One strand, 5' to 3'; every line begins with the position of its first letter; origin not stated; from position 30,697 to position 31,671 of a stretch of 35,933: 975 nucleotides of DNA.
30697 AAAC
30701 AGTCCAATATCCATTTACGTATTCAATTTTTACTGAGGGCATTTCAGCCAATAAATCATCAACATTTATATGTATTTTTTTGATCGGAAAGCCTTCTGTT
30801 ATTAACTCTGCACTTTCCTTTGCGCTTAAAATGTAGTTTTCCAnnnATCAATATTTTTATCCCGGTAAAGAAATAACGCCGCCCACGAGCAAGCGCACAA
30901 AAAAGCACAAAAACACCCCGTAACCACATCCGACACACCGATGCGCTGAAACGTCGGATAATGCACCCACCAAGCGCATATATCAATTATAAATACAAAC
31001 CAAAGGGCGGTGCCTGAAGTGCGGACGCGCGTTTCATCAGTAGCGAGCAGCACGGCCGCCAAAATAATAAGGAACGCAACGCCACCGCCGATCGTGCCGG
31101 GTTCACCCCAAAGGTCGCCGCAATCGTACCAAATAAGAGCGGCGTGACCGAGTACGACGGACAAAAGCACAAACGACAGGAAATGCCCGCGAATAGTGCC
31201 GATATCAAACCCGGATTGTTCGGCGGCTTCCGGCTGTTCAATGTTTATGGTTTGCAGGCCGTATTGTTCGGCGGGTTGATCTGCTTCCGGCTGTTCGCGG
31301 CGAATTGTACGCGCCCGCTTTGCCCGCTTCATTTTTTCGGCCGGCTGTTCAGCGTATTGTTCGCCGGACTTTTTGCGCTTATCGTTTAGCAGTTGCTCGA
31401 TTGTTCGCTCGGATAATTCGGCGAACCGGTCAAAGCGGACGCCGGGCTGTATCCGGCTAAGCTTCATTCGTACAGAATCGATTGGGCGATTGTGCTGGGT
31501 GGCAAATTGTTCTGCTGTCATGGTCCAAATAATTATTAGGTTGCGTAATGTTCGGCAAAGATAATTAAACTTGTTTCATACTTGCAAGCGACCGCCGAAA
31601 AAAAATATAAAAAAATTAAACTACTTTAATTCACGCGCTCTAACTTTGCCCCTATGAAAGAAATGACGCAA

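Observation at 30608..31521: The only minus-strand unit: a translationally coupled operon of a 4-TM protein with a soluble N-domain and an AT-rich 78-aa protein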

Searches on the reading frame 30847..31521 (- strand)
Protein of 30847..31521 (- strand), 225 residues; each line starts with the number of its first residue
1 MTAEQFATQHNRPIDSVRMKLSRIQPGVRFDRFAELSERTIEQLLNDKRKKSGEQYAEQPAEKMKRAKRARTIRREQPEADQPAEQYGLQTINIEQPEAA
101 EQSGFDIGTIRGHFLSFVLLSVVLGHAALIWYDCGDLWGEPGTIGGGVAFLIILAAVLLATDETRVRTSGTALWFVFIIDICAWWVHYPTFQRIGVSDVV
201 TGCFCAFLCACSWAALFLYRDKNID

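Call 6: search_protein_families(library=pfam, proteins=[window:30847-31521:-], max_evalue=1)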
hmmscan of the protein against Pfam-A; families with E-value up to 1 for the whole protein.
window:30847-31521:- (225 aa): 2 families
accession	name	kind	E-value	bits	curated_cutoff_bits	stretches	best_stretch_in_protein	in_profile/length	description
PF20972.2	MASE9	-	0.043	14.2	24.3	1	112-181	16-81/203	MASE9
PF11847.13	GT-C_AftD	-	0.26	9.6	26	1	152-186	177-212/661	Alpha-(1->3)-arabinofuranosyltransferase, N-terminal GT-C domain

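Call 7: search_protein_families(library=phrogs, proteins=[window:30847-31521:-], max_evalue=0.1)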
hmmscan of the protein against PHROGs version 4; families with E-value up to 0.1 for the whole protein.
window:30847-31521:- (225 aa): 0 families

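Call 8: search_dna_similar(query=window:30847-31521:-, collection=phages, mode=protein, max_evalue=0.01)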
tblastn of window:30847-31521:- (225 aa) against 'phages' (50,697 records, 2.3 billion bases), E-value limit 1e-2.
No match.

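Call 10: find_homologous_proteins(query=window:30847-31521:-, max_evalue=0.01)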
Query window:30847-31521:- (225 aa): 30 proteins with E <= 0.01 among 1239 candidates.
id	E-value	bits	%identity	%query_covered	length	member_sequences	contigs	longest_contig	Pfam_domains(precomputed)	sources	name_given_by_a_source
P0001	1.8e-144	497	96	100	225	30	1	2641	-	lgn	-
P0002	5.5e-130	450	88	100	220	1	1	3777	-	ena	-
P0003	1.1e-122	426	83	100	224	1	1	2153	-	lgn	-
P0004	2.0e-122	425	82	100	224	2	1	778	-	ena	-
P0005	5.5e-116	404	80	100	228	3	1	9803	-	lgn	-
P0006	1.4e-61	226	52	100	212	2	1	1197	-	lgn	-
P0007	1.6e-60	223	45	100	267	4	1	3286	-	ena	-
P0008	4.5e-54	202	49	100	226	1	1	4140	-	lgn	-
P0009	1.3e-52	197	45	100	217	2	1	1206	-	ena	-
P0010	3.0e-51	192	45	100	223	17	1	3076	-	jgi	-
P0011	5.9e-50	188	45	100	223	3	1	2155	-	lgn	-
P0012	1.6e-49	187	49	80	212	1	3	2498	-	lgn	-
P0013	1.6e-49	187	54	74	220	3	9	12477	-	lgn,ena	-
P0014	5.2e-49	185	53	74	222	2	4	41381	-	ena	-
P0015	8.3e-48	181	44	100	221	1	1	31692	-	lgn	-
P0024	3.4e-44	169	60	51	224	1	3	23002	PF13384.13,PF01527.27,PF13518.13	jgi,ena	jgi:transposase-like protein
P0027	5.6e-38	149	52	53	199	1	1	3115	-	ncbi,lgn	-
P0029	1.4e-21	95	44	55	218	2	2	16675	-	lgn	-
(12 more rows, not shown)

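Call 14: find_encoding_contigs(protein=P0014, flank=6000, max_places=3)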
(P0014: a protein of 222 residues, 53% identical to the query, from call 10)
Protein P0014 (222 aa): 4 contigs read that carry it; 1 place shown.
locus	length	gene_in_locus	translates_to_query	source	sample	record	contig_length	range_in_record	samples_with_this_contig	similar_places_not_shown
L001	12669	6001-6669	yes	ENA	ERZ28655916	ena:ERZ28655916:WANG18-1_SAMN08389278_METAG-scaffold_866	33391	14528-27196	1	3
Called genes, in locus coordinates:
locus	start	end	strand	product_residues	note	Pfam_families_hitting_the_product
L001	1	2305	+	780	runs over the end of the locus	-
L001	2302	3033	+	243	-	-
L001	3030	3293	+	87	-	-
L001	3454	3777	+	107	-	-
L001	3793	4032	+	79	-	-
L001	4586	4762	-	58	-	-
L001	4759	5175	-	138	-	PF18907:DUF5662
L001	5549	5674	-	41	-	-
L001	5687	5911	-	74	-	-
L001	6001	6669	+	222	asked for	-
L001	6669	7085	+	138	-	-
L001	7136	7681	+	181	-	-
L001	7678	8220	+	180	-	-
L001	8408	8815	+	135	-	-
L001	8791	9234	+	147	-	-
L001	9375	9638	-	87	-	-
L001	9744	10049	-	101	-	-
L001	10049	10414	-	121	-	-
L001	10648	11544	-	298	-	-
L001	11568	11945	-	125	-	-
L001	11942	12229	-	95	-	PF27050:Phage_P22_Y8K6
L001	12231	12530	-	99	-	-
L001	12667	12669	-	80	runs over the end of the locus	-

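Call 15: find_encoding_contigs(protein=P0015, flank=6000, max_places=2)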
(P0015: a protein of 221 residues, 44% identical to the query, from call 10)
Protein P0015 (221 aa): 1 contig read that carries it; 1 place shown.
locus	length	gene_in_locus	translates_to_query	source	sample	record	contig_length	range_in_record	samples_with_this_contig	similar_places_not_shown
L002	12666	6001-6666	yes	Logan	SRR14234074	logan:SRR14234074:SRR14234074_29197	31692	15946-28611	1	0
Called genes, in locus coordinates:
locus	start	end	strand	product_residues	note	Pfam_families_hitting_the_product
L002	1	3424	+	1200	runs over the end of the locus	-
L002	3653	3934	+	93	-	-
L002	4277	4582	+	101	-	-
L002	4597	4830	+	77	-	-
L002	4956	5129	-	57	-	-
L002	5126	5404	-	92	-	-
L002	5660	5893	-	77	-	-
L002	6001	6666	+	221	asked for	-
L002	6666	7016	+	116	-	-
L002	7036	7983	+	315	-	-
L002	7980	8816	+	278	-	-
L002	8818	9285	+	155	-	PF10544:T5orf172 (weak)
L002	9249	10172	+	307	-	-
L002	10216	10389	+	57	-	-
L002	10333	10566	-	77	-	PF13560:HTH_31 (weak), PF01381:HTH_3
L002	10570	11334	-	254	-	-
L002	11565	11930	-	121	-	-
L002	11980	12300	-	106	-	-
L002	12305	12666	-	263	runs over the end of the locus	PF03837:RecT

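Call 16: find_encoding_contigs(protein=P0024, flank=6000, max_places=3)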
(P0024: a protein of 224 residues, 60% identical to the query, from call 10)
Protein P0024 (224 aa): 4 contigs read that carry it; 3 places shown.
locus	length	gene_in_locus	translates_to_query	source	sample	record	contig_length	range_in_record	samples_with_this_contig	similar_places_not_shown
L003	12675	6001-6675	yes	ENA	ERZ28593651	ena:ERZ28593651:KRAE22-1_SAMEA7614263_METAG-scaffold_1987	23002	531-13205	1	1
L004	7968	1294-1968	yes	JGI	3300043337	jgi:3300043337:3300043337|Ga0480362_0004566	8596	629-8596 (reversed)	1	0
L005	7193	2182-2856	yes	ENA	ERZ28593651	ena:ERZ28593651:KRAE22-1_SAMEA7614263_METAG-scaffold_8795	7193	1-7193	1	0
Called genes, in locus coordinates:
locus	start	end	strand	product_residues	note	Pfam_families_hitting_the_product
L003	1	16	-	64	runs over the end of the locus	-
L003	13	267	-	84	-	-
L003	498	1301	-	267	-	-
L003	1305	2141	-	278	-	-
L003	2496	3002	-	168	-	-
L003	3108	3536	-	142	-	-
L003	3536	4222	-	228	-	-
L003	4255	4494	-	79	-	-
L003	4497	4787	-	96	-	-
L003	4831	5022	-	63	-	-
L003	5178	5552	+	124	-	PF08291:Peptidase_M15_3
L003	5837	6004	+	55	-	-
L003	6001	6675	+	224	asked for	PF01527:HTH_Tnp_1 (weak), PF13384:HTH_23 (weak), PF13518:HTH_28 (faint)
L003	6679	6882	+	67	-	-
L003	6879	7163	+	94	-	-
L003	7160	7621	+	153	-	-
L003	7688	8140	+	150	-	-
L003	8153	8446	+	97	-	-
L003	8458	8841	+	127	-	-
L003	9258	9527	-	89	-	-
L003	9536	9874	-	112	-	-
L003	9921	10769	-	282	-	-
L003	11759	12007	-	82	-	-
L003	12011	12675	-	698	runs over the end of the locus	-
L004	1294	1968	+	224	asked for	PF01527:HTH_Tnp_1 (weak), PF13384:HTH_23 (weak), PF13518:HTH_28 (faint)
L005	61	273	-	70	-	-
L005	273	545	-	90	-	-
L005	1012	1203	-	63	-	-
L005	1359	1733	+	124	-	PF08291:Peptidase_M15_3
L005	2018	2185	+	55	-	-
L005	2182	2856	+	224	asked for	PF01527:HTH_Tnp_1 (weak), PF13384:HTH_23 (weak), PF13518:HTH_28 (faint)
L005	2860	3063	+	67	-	-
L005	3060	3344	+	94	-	-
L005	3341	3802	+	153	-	-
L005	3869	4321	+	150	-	-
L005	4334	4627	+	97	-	-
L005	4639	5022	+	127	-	-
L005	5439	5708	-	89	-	-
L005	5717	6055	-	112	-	-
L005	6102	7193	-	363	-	?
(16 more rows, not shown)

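Call 20: find_encoding_contigs(protein=P0027, flank=6000, max_places=3)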
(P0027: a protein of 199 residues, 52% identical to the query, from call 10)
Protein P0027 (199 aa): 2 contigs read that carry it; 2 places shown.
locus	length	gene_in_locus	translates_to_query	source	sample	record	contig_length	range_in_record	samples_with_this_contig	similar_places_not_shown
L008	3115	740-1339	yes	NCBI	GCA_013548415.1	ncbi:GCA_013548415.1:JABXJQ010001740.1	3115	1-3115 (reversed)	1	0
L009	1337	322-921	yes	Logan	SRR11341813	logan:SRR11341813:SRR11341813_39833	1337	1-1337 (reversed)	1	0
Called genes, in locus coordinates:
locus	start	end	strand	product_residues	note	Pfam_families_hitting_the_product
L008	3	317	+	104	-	?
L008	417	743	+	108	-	-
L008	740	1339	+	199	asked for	-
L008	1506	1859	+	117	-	-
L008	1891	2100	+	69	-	-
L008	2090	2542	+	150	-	-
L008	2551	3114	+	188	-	?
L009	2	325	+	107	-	?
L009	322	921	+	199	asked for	-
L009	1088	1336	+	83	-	?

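Call 21: find_encoding_contigs(protein=P0029, flank=6000, max_places=2)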
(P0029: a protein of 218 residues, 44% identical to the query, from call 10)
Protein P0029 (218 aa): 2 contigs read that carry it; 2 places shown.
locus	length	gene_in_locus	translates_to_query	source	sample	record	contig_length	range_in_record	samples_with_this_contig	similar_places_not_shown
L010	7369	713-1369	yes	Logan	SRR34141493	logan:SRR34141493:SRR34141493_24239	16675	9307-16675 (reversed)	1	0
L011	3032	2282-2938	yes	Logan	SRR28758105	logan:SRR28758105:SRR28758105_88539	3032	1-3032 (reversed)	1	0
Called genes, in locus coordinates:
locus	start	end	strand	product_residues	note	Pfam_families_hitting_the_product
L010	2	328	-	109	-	?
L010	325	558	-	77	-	-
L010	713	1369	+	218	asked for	-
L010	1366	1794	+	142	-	-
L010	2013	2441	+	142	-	-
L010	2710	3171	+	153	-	-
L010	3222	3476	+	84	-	-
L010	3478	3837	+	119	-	-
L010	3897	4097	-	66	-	-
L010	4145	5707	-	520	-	PF00082:Peptidase_S8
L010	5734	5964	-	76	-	-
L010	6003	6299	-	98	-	-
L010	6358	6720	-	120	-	-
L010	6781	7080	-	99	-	-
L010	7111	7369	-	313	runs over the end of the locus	-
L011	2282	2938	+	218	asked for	-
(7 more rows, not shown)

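Call 22: find_encoding_contigs(protein=P0013, flank=6000, max_places=4)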
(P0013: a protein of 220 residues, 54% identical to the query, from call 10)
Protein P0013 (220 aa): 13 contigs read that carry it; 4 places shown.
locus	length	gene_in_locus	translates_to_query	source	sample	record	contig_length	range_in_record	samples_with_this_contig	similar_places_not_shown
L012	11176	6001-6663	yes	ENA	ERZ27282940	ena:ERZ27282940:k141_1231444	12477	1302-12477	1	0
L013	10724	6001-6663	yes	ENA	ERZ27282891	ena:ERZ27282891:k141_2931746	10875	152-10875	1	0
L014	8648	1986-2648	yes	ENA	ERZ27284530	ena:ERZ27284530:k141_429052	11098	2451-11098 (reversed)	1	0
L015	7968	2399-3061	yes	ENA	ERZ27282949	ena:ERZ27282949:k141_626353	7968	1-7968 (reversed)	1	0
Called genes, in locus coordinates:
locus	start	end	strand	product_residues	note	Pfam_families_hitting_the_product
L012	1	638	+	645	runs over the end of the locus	?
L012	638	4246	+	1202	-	-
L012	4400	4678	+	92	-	-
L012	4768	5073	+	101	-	-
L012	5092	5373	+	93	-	-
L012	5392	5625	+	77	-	-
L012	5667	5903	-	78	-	-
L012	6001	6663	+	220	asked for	-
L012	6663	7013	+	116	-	-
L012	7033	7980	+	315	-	-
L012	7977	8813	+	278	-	-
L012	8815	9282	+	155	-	PF10544:T5orf172 (weak)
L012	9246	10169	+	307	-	-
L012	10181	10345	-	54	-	-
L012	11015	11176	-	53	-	?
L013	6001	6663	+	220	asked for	-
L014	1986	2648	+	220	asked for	-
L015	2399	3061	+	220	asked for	-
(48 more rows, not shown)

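Call 26: predict_structure(alignment_id=A1)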
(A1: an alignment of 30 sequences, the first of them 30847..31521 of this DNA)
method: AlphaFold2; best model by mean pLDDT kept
length: 225 residues; sequences in the alignment: 30
mean_pLDDT: 78.2   pTM: 0.52
mean pLDDT of the five models: 78.2, 77.2, 76.3, 76.0, 65.5
residues with pLDDT >= 90: 97; 70-90: 68; 50-70: 8; < 50: 52
segments of 3 or more residues with pLDDT < 50: 50-66, 68-102
pLDDT, mean of each block of 10 residues (from residue 1): 86 84 84 85 71 40 47 40 33 39 69 94 98 98 97 93 83 94 96 96 97 95 82
secondary structure, 60 per line:
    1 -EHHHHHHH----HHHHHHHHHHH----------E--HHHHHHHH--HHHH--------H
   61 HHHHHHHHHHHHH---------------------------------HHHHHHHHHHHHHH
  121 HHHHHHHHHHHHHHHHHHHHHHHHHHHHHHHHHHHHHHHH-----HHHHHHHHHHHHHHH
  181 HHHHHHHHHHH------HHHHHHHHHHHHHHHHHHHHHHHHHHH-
elements in order: H3-9 H14-24 H38-45 H48-51 H60-73 H107-160 H166-191 H198-224

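Call 27: find_related_loci(query=A1, collection=genome_contigs, flank=8000)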
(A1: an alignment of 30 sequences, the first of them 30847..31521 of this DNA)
Query A1 (225 aa) in genome_contigs; peptide patterns used: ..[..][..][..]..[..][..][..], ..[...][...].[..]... (x = any residue, [..] = any of these).
10 stretches matched a pattern, but none encodes a relative of the query by tblastn (E <= 1e-3).

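Call 29: find_related_loci(query=A1, collection=viral_contigs, flank=8000)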
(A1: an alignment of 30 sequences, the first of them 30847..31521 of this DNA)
Query A1 (225 aa) in viral_contigs; peptide patterns used: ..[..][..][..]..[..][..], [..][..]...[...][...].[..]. (x = any residue, [..] = any of these).
16 stretches matched a pattern; 5 encode a relative of the query (tblastn E <= 1e-3); 5 distinct loci.
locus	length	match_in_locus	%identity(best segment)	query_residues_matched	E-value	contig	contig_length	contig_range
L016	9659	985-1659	95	1-225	6e-148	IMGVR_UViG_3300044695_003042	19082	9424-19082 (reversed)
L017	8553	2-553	79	45-225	5e-95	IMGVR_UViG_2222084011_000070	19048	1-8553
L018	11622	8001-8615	40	1-225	3e-48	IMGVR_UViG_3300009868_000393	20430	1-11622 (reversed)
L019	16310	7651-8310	37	1-225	2e-41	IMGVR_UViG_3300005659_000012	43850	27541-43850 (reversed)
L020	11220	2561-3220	37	1-225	5e-37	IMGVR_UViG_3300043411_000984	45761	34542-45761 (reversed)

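Call 30: fold_search(model_id=the predicted structure, library=pdb)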
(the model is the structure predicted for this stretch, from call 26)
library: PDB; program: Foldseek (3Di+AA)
matches with E <= 10: 147; with E <= 0.001: 0
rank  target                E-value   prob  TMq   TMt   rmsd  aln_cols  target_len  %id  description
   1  7vg4_A                1.6e+00  0.16  0.19  0.21   9.2       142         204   10  10,5-methenyltetrahydrofolate cyclohydrolase from Methylobacterium extorquens AM1 strain (released 2022-07-06)
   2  6whc_R                2.2e+00  0.09  0.19  0.13  12.0       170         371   15  CryoEM Structure of the glucagon receptor with a dual-agonist peptide (released 2020-05-27)
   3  5sv0_G                2.2e+00  0.04  0.13  0.13  25.6       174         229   12  Structure of the ExbB/ExbD complex from E. coli at pH 7.0 (released 2016-09-28)
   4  4m70_I                2.3e+00  0.13  0.18  0.30   9.4       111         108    5  Crystal structure of potato Rx-CC domain in complex with RanGAP2-WPP domain (released 2013-11-13)
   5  9eva_E                2.4e+00  0.15  0.17  0.08   8.3        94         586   14  3DFlex refinement of the CryoEM structure of DeCLIC nanodisc with 10mM calcium (released 2025-04-09)
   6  9e0h_A                2.4e+00  0.14  0.21  0.28   8.6       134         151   13  De novo calcium channel heptamer, CalC6_3 with DHR extensions. Off target multimerization state (released 2025-10-01)
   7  9fgd_A                2.6e+00  0.33  0.22  0.16   5.4        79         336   13  Cryo-EM structure of the full-length alpha1beta3gamma2 GABA(A) receptor in SMALPs without PIP2 and in complex with Mb3 (released 2025-06-04)
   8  4zvb_B                2.6e+00  0.13  0.20  0.27  10.1       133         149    8  Crystal structure of globin domain of the E. coli DosC - form II (ferrous) (released 2015-11-11)
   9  8xqw_I                2.7e+00  0.30  0.26  0.22   5.6       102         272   18  Cryo-EM structure of the Ycf2-FtsHi motor complex from Chlamydomonas reinhardtii in AMPPNP bound state (released 2024-09-11)
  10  9h9e_A                2.7e+00  0.14  0.18  0.13   6.0        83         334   16  Cryo-EM structure of the human GABAA receptor alpha1 subunit in complex with the assembly factor NACHO/TMEM35A (released 2024-12-04)
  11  9eva_D                2.7e+00  0.14  0.17  0.08   8.3        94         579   14  3DFlex refinement of the CryoEM structure of DeCLIC nanodisc with 10mM calcium (released 2025-04-09)
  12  2eza                  3.0e+00  0.16  0.23  0.20  18.2       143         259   12  AMINO TERMINAL DOMAIN OF ENZYME I FROM ESCHERICHIA COLI, NMR, RESTRAINED REGULARIZED MEAN STRUCTURE (released 1997-08-20)
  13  3gi7_A                3.0e+00  0.15  0.18  0.34  14.4       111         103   12  Crystal structure of a duf1311 family protein (pp0307) from pseudomonas putida kt2440 at 1.85 A resolution (released 2009-03-31)
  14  1x8z_B                3.0e+00  0.14  0.24  0.32   8.7       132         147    8  Crystal structure of a pectin methylesterase inhibitor from Arabidopsis thaliana (released 2004-12-28)
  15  9ev1_A                3.2e+00  0.13  0.17  0.08   7.3        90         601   13  3DFlex refinement of the CryoEM structure of DeCLIC nanodisc with 10mM EDTA in sym-like state (released 2025-04-09)
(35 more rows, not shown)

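Call 35: search_protein_representatives(alignment_id=A1)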
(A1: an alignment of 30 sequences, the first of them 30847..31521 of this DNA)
Query: 30 sequences, 220 profile positions. Proteins with E-value up to 0.001 (for the whole library): 165; up to 1e-10: 133; up to 1e-30: 87. The best 150 are listed.
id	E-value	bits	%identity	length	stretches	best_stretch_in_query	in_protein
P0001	1.6e-90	319.4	-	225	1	10-220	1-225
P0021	2.9e-89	315.2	-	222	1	3-220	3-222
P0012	1.4e-77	277.1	-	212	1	7-220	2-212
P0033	3.7e-71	256.0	-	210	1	5-220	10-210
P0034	7.0e-68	245.3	-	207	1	8-220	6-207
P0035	5.4e-66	239.1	-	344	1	7-220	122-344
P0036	1.1e-65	238.2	-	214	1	5-219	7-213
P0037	3.5e-65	236.5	-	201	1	4-219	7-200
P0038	8.8e-64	231.9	-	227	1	4-217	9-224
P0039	2.0e-63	230.8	-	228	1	5-219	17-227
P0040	1.4e-62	228.0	-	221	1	1-220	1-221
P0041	5.8e-61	222.7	-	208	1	8-220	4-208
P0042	8.2e-61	222.2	-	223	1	8-220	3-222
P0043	9.9e-61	221.9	-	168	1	71-220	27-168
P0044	9.3e-60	218.7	-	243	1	7-219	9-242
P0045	3.2e-58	213.7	-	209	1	5-220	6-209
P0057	2.3e-53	197.8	-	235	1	4-220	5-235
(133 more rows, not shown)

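Call 39: search_protein_families(library=pfam, alignment_id=A2, max_evalue=0.01)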
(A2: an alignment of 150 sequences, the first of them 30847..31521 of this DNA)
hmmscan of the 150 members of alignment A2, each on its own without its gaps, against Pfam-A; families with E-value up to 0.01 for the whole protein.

A. member 1, window:30847-31521:- (225 aa): 0 families

B. families by the number of members that match (of 150 scanned): 34 families (the first 25 are shown)
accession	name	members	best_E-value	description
PF01541.30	GIY-YIG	5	1.9e-09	GIY-YIG catalytic domain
PF13384.12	HTH_23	3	1.5e-08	Homeodomain-like domain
PF08281.18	Sigma70_r4_2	3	2.3e-05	Sigma-70, region 4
PF06796.16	NapE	3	2.6e-05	Periplasmic nitrate reductase protein NapE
PF00196.25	GerE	3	0.00014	Bacterial regulatory proteins, luxR family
PF13551.12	HTH_29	2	1.1e-06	Winged helix-turn helix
PF13518.12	HTH_28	2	7.4e-05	Helix-turn-helix domain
PF06056.18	Terminase_5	2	0.00015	Putative ATPase subunit of terminase (gpP-like)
PF01527.26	HTH_Tnp_1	2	0.0002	Transposase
PF18900.5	DUF5656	2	0.00032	Protein of unknown function (DUF5656)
PF04545.22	Sigma70_r4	2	0.00096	Sigma-70, region 4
PF01925.25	TauE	2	0.0097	Sulfite exporter TauE/SafE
PF04632.18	FUSC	1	0.00017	Fusaric acid resistance protein family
PF13347.12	MFS_2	1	0.00029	MFS/sugar transport protein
PF03116.20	NQR2_RnfD_RnfE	1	0.00057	NQR2, RnfD, RnfE family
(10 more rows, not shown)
